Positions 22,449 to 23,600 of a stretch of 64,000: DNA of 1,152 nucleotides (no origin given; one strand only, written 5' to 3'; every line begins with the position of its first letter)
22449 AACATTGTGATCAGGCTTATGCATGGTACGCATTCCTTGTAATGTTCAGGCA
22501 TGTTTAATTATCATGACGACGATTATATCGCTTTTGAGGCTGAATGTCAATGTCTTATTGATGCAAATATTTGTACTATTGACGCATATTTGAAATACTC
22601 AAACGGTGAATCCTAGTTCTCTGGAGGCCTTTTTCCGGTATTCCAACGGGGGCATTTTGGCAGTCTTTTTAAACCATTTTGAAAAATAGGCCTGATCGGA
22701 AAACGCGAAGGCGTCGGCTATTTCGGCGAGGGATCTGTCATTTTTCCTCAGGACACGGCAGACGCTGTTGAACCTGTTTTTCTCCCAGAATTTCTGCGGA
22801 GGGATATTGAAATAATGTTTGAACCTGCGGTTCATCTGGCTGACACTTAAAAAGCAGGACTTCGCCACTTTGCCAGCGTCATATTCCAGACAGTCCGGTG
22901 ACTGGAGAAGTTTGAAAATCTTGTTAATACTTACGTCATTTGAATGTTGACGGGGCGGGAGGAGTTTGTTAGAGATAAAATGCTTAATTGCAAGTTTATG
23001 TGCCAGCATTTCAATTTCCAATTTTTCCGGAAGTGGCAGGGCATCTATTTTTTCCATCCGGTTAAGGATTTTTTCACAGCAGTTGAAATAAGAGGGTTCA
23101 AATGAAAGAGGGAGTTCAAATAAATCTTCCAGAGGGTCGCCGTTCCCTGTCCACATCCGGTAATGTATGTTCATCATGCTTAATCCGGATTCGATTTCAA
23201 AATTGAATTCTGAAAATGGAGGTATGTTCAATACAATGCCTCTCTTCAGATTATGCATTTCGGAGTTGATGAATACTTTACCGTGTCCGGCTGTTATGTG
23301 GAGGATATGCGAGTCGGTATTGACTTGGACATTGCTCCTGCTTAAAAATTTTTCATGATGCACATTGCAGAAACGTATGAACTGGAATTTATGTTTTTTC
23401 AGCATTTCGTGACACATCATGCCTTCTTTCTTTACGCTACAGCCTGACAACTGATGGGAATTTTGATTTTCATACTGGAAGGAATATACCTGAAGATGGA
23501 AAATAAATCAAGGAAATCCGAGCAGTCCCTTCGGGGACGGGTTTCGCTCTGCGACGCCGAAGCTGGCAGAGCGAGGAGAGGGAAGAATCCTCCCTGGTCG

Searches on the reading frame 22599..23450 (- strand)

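Call 66: search_protein_families(library=pfam, proteins=[window:22599-23450:-])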
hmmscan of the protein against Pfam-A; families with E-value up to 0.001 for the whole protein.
window:22599-23450:- (283 aa): 3 families
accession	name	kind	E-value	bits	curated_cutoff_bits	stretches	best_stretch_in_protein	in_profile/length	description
PF12833.13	HTH_18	-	1.2e-16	61.2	33.6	1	196-273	2-79/80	Helix-turn-helix domain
PF00165.29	HTH_AraC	-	2.1e-09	37.7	26.6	1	236-273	6-42/42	Bacterial regulatory helix-turn-helix proteins, AraC family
PF02311.25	AraC_binding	-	0.00044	20.4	21.1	1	48-123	25-97/135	AraC-like ligand binding domain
